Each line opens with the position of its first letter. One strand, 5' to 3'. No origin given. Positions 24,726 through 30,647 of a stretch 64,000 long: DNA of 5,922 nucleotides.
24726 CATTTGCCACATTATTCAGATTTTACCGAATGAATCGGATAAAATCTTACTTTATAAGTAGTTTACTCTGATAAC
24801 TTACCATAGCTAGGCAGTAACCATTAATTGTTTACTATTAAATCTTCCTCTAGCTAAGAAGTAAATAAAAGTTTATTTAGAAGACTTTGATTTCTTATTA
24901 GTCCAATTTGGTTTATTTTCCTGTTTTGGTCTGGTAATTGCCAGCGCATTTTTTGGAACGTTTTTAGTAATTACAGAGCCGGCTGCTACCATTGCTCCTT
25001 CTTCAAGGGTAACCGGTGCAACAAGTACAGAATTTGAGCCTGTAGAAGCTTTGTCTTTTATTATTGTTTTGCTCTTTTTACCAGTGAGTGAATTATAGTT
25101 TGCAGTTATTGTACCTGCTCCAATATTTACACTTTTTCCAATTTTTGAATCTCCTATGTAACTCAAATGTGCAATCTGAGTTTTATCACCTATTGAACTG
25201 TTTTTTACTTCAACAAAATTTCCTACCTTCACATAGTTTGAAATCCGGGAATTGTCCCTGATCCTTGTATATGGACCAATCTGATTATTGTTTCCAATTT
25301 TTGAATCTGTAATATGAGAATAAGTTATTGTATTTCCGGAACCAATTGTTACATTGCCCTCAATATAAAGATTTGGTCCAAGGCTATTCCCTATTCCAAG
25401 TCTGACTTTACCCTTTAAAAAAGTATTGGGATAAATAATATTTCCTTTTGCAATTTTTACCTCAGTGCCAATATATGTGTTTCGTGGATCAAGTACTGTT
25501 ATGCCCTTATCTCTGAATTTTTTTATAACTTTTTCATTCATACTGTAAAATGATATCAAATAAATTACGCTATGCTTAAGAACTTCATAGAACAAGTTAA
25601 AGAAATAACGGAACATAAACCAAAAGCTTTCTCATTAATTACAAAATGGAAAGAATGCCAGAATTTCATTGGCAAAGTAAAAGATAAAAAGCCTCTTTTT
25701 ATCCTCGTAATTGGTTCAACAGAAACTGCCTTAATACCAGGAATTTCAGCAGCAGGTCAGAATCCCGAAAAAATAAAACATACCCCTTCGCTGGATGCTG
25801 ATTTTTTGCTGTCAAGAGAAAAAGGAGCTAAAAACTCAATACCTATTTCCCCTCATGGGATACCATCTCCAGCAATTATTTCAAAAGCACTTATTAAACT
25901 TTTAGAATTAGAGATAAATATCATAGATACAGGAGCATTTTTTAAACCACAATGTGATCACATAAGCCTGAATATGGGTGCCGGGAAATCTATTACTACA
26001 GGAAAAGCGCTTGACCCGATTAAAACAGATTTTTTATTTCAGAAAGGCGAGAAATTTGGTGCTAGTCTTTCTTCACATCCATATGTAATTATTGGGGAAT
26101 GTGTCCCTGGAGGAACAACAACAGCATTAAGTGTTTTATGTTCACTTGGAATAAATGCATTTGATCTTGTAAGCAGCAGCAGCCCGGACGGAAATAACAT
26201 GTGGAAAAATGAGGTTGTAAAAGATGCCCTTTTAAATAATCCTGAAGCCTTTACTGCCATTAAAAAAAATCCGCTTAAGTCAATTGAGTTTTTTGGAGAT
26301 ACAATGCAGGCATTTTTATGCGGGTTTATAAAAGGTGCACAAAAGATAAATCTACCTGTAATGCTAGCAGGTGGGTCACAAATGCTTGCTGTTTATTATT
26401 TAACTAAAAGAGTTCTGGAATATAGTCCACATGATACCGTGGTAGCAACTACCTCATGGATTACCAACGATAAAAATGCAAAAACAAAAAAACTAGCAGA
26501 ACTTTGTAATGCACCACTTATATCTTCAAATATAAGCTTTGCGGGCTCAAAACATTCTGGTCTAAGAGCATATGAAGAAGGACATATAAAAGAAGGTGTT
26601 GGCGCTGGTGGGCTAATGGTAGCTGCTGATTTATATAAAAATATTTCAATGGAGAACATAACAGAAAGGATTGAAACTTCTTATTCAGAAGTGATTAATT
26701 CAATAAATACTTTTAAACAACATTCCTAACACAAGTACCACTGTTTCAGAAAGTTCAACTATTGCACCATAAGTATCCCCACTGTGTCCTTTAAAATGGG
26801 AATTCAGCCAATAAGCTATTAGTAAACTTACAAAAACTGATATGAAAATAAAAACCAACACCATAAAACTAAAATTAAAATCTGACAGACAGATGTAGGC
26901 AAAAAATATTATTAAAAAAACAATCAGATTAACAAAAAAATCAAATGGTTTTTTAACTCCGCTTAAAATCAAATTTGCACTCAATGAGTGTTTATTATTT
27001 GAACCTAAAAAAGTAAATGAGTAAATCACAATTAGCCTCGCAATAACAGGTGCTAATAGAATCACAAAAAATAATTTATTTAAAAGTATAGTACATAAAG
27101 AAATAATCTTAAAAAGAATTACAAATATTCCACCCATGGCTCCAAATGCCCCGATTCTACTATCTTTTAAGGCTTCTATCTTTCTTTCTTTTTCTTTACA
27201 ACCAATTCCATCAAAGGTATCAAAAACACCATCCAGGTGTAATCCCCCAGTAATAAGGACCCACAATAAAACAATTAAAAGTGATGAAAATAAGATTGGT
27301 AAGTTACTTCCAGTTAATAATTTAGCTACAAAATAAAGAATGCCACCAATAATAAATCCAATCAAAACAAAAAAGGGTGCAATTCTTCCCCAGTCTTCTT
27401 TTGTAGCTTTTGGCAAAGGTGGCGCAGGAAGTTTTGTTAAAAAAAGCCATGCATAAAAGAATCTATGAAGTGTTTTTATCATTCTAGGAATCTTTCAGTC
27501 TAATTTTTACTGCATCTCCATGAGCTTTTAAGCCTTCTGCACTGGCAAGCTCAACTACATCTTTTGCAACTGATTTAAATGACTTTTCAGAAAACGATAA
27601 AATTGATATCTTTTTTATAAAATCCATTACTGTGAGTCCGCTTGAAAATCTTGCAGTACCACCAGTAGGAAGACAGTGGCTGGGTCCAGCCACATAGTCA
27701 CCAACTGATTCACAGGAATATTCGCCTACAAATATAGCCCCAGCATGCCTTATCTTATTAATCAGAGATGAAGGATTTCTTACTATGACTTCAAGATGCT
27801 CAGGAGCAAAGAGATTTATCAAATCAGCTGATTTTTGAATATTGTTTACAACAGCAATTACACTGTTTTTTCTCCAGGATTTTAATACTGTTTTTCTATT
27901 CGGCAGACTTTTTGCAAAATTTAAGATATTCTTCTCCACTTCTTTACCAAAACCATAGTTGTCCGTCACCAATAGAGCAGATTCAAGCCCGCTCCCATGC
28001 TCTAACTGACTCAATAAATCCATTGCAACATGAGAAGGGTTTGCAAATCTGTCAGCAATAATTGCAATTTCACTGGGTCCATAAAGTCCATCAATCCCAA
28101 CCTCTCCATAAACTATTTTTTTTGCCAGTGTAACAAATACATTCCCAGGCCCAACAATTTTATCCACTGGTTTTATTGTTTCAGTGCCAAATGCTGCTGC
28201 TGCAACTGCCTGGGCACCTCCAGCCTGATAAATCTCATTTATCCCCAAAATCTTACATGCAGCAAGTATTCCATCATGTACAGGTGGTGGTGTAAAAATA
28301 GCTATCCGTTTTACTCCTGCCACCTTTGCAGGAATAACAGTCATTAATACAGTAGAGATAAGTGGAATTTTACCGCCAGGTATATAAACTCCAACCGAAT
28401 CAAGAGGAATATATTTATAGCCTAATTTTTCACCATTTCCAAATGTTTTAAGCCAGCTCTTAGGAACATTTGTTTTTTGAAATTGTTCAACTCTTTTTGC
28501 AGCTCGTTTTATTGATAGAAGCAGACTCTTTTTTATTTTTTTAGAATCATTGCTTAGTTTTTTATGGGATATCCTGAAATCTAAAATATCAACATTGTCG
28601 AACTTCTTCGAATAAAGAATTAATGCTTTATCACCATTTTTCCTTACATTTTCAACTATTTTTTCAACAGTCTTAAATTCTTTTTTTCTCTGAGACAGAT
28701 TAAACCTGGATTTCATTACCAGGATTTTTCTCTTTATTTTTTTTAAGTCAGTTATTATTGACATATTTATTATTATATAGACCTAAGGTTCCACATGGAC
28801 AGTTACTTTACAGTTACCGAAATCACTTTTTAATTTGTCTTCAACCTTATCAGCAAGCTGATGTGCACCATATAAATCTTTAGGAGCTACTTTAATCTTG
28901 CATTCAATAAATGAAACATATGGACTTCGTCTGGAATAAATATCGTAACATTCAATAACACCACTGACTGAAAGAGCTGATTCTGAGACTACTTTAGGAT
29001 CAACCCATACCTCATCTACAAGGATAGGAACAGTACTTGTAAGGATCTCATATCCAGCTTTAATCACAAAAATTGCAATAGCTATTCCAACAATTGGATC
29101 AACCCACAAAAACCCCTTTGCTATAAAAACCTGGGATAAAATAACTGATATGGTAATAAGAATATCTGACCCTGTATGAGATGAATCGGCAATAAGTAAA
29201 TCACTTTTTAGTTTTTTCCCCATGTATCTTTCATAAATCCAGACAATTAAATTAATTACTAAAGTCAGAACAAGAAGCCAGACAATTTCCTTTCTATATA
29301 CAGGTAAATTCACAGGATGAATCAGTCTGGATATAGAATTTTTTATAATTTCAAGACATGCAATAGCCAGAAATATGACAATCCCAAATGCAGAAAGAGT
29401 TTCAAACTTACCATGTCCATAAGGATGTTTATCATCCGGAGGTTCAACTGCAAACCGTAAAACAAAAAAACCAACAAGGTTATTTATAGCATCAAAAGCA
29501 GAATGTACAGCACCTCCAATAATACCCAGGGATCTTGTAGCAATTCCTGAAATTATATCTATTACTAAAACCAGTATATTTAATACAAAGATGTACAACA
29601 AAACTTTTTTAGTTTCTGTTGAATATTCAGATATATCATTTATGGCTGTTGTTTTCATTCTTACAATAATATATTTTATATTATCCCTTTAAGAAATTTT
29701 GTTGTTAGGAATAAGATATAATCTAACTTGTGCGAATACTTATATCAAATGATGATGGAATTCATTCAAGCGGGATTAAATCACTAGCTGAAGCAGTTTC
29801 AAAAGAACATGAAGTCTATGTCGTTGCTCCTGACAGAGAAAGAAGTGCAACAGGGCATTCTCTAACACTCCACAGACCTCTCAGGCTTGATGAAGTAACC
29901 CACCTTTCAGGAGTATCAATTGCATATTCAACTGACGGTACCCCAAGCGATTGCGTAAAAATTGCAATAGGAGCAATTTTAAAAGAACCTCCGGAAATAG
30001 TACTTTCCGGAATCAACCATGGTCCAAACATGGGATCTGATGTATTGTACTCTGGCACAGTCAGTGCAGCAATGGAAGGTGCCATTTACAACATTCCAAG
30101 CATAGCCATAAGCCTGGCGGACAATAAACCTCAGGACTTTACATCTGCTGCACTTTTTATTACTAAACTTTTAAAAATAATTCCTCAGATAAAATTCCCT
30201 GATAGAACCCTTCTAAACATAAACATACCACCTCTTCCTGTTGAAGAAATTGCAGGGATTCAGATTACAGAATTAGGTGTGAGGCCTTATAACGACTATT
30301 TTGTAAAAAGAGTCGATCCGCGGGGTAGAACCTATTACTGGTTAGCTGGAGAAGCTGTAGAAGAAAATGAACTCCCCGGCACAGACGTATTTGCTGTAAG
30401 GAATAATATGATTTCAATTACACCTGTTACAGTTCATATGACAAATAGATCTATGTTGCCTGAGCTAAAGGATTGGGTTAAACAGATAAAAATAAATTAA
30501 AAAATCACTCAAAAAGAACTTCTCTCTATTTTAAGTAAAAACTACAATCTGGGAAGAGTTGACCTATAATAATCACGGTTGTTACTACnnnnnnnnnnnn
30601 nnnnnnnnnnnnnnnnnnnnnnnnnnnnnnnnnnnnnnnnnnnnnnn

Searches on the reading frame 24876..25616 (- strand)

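Call 72: search_protein_families(library=pfam, proteins=[window:24876-25616:-], max_evalue=0.00001)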
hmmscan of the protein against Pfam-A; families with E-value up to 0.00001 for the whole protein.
window:24876-25616:- (247 aa): 2 families
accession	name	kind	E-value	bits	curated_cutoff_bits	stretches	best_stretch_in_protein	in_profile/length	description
PF00132.30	Hexapep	-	2e-27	94.2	27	1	104-139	1-36/36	Bacterial transferase hexapeptide (six repeats)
PF25084.1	LbH_EIF2B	-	2.2e-11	44.1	54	0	82-143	15-76/105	EIF2B subunit epsilon LbH domain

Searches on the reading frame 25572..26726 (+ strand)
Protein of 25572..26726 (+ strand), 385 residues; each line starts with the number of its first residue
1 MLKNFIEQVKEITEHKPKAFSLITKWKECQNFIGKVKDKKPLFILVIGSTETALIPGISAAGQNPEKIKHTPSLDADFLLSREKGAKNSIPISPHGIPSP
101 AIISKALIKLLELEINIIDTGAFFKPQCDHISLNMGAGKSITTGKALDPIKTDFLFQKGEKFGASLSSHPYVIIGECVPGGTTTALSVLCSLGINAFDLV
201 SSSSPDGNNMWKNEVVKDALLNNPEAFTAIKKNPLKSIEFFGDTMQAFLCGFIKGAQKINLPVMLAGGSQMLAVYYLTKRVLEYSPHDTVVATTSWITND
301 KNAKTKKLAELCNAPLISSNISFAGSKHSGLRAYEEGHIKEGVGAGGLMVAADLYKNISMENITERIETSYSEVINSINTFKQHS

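Call 72: search_protein_families(library=pfam, proteins=[window:25572-26726:+], max_evalue=0.00001)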
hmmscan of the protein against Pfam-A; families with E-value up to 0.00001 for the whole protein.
window:25572-26726:+ (385 aa): 1 family
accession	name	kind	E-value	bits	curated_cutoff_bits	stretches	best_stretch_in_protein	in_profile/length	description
PF02277.22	DBI_PRT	-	1e-06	28.7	22.6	1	109-276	93-256/329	Phosphoribosyltransferase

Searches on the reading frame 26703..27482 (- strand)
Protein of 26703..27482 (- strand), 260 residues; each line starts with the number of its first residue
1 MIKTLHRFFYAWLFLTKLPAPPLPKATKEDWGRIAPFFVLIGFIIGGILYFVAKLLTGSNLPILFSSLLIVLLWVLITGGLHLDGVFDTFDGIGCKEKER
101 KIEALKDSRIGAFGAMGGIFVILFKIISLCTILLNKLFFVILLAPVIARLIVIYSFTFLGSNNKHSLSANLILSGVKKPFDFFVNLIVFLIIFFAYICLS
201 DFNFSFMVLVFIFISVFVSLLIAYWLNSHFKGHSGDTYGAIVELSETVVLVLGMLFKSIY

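Call 72: search_protein_families(library=pfam, proteins=[window:26703-27482:-], max_evalue=0.00001)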
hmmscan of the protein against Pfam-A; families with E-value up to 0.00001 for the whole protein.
window:26703-27482:- (260 aa): 1 family
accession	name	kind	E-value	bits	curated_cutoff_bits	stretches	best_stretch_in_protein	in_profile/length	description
PF02654.20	CobS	-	4e-47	161.5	23.2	1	11-251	1-207/207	Cobalamin-5-phosphate synthase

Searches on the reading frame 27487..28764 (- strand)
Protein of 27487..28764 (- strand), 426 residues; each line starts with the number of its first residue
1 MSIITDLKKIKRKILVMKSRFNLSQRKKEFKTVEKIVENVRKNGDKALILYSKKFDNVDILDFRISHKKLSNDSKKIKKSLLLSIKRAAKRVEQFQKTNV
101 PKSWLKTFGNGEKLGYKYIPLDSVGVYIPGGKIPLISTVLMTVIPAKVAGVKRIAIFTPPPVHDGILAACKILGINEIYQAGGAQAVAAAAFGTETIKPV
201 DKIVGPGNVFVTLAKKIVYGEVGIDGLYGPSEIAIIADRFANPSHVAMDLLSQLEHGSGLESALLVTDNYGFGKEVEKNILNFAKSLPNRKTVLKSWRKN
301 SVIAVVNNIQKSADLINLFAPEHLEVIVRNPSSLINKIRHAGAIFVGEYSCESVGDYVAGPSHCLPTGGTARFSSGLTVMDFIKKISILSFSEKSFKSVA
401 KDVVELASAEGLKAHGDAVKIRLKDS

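Call 72: search_protein_families(library=pfam, proteins=[window:27487-28764:-], max_evalue=0.00001)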
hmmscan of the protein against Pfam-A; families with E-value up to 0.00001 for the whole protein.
window:27487-28764:- (426 aa): 1 family
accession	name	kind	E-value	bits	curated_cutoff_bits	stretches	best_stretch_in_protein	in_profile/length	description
PF00815.25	Histidinol_dh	-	1.6e-150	502.1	27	1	26-423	8-411/411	Histidinol dehydrogenase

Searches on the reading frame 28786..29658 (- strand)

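Call 72: search_protein_families(library=pfam, proteins=[window:28786-29658:-], max_evalue=0.00001)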
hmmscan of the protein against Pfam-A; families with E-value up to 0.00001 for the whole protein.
window:28786-29658:- (291 aa): 2 families
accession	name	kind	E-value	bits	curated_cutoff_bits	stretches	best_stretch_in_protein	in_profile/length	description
PF01545.26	Cation_efflux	-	1.8e-37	129.5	26.6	1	20-214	1-198/198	Cation efflux family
PF16916.11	ZT_dimer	-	1e-13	51.5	26.7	1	224-291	9-77/78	Dimerisation domain of Zinc Transporter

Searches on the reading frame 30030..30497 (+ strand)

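Call 72: search_protein_families(library=pfam, proteins=[window:30030-30497:+], max_evalue=0.00001)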
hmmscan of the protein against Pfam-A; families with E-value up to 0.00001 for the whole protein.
window:30030-30497:+ (156 aa): 1 family
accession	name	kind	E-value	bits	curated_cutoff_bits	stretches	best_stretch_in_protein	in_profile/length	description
PF01975.23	SurE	-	1.2e-22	81.1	22.1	1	1-88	100-188/189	Survival protein SurE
